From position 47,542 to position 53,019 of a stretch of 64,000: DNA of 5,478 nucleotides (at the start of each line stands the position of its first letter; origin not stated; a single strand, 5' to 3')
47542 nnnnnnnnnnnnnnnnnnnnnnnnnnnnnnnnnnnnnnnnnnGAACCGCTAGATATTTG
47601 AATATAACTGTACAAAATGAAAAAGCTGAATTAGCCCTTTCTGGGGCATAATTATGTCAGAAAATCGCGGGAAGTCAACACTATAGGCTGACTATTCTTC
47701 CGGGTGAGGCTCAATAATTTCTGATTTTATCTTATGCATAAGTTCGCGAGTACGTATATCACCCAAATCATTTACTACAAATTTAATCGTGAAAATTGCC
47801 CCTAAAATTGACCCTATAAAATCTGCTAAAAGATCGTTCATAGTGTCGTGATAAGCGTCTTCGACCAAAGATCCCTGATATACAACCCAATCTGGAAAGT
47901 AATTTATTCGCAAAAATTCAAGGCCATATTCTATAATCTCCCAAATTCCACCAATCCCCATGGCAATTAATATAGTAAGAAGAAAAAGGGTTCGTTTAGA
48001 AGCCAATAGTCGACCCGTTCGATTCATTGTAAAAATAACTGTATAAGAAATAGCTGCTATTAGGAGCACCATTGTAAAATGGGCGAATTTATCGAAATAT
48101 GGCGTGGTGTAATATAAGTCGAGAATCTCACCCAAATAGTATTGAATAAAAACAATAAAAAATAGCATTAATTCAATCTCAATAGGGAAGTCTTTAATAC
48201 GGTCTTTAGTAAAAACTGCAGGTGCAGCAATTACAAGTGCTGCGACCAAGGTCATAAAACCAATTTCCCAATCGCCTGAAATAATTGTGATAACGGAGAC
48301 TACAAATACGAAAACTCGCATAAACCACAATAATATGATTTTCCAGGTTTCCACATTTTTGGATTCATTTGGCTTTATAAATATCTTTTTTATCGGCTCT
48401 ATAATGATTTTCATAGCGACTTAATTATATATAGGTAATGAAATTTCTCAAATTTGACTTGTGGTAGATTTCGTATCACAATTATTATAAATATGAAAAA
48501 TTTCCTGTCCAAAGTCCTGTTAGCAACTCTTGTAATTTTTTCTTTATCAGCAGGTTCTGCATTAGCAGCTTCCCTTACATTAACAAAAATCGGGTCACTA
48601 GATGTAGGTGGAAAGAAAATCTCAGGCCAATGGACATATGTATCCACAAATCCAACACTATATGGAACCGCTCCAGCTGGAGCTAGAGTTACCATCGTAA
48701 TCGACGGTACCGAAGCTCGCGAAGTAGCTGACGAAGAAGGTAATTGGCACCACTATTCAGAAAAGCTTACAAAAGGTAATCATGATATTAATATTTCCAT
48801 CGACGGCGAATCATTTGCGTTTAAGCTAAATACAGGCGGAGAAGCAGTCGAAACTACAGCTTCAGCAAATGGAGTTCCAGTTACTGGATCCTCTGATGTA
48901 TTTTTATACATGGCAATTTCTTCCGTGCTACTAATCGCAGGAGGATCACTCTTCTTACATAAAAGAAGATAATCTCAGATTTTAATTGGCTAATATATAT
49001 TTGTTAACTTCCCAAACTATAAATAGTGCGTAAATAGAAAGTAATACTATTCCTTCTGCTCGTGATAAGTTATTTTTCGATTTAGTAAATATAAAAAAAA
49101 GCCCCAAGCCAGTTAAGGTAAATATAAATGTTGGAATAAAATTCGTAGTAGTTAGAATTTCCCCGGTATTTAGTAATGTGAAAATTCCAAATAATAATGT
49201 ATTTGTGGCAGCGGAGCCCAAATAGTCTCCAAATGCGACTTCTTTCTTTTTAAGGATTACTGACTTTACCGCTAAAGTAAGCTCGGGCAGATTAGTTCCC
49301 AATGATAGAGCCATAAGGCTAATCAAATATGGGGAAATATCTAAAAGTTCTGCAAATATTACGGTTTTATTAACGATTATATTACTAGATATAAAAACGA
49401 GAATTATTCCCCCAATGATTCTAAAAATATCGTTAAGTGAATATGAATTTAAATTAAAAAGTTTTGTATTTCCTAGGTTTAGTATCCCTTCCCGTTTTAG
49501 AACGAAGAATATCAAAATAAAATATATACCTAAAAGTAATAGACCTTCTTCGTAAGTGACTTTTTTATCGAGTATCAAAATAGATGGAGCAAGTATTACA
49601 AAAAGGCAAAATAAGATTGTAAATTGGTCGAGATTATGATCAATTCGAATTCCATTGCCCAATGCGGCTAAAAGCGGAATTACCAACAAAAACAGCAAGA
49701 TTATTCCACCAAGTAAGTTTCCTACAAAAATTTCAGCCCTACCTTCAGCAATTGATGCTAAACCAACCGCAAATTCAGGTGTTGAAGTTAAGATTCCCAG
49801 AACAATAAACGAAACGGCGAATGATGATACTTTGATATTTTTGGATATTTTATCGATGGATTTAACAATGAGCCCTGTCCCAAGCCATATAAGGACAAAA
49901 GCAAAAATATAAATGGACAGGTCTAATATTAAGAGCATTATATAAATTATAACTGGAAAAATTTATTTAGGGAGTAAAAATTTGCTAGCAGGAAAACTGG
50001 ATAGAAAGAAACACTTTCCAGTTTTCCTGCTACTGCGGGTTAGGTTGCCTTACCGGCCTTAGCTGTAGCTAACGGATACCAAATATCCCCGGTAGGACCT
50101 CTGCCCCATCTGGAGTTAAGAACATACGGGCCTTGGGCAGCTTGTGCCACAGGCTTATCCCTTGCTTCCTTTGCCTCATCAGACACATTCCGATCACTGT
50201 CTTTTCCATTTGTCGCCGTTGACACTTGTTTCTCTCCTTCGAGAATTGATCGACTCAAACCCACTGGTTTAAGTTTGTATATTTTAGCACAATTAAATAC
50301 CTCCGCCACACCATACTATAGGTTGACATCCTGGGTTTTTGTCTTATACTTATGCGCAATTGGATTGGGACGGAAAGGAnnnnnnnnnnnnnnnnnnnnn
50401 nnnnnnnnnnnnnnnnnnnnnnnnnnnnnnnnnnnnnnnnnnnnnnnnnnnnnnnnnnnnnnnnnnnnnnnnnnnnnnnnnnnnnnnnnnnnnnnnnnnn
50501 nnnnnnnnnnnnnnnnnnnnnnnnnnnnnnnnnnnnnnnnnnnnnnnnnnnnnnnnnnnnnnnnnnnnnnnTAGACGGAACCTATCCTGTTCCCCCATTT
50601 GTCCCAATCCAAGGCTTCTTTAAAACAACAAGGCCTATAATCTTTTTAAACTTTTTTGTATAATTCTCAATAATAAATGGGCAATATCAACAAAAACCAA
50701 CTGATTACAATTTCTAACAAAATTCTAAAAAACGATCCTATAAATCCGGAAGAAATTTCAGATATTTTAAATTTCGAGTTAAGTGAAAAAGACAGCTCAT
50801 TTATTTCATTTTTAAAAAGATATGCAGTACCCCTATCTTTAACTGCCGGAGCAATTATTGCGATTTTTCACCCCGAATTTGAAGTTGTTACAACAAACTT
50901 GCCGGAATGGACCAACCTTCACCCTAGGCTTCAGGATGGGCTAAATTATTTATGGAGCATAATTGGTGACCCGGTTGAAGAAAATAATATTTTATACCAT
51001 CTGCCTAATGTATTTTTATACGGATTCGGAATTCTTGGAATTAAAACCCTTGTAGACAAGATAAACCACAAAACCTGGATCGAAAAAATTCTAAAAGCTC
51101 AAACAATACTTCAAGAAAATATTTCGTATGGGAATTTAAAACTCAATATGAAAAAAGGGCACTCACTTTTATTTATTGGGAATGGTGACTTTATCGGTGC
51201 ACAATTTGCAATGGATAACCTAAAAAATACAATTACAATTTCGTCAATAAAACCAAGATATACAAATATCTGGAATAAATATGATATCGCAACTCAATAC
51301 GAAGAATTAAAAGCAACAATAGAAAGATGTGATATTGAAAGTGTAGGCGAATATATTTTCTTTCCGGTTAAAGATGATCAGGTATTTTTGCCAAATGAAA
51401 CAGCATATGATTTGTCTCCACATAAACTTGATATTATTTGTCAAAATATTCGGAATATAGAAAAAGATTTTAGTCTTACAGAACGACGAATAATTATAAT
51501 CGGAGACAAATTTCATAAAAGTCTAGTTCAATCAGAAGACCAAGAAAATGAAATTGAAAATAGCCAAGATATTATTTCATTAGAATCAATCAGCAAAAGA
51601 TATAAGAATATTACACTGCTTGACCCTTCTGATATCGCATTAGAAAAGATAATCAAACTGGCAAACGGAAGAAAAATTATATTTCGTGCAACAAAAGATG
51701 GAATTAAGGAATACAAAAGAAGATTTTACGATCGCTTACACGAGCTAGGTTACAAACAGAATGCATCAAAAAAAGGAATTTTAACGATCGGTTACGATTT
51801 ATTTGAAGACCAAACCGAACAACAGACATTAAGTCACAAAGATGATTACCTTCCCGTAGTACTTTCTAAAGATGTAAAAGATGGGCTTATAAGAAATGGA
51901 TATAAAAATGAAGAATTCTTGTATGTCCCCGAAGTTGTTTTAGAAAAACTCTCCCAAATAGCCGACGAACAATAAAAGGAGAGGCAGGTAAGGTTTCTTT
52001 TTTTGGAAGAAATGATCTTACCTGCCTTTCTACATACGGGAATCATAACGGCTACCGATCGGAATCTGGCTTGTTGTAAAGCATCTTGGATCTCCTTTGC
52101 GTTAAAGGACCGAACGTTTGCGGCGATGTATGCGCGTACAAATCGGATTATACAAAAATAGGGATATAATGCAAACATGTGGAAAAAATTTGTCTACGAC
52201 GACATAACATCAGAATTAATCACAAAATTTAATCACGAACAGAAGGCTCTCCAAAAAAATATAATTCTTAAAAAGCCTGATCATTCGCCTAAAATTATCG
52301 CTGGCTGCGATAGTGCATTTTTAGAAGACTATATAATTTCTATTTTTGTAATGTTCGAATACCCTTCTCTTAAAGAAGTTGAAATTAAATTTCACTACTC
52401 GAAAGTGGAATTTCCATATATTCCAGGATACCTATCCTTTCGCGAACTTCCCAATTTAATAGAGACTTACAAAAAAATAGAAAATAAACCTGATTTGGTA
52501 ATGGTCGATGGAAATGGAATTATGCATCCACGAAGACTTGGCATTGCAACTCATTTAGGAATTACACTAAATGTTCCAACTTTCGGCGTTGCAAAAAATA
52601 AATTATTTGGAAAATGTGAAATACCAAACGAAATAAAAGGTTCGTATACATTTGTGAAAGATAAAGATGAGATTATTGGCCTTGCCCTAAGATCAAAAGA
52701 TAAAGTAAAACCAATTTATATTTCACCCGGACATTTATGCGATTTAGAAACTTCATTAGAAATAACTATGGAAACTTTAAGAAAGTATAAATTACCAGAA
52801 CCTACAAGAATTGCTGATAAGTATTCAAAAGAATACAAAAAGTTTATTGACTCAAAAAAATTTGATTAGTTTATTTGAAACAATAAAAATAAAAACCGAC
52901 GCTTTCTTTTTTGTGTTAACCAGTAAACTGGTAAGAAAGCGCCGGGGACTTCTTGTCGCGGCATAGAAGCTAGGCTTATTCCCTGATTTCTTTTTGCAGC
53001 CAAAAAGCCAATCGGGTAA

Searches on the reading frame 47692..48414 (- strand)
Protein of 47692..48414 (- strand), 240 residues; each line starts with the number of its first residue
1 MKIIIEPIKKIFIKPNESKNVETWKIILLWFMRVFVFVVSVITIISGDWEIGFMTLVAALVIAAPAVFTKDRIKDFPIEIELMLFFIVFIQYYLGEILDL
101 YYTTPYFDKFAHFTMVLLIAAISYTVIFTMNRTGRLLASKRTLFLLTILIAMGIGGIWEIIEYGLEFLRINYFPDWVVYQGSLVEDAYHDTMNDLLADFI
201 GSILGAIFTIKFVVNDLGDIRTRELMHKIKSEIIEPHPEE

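Call 112: search_protein_families(library=pfam, proteins=[window:47692-48414:-], max_evalue=0.001)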
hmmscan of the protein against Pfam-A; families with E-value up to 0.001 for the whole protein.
window:47692-48414:- (240 aa): 1 family
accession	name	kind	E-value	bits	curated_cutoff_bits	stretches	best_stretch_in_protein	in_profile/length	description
PF09997.14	DUF2238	-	7.1e-05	23.1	26.4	1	105-167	57-113/140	Predicted membrane protein (DUF2238)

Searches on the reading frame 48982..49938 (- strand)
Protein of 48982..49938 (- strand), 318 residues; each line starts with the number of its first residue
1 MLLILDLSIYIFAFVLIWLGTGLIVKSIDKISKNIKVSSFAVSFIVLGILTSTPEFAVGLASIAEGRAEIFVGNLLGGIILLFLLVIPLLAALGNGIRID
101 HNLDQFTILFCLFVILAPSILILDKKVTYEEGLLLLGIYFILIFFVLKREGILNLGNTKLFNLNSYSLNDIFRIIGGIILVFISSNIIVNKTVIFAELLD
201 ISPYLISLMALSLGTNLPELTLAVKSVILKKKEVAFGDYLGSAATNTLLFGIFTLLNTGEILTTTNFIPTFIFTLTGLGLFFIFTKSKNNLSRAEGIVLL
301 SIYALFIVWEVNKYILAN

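Call 112: search_protein_families(library=pfam, proteins=[window:48982-49938:-], max_evalue=0.001)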
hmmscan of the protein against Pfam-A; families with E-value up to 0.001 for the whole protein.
window:48982-49938:- (318 aa): 1 family
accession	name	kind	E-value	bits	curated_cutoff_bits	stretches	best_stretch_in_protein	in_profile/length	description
PF01699.29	Na_Ca_ex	-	3.9e-36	124.7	24.9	2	173-309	5-148/151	Sodium/calcium exchanger protein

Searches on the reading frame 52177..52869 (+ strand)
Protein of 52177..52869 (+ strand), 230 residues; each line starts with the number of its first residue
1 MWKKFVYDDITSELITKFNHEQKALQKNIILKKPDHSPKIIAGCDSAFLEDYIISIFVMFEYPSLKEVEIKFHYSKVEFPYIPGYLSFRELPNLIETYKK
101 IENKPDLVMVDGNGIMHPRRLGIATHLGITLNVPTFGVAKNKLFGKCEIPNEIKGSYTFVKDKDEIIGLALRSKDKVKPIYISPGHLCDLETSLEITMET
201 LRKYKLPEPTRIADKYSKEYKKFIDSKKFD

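Call 112: search_protein_families(library=pfam, proteins=[window:52177-52869:+], max_evalue=0.001)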
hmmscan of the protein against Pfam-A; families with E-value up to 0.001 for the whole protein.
window:52177-52869:+ (230 aa): 1 family
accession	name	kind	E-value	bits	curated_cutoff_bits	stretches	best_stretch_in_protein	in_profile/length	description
PF04493.20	Endonuclease_5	-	7.6e-70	235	23.4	1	24-215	2-198/198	Endonuclease V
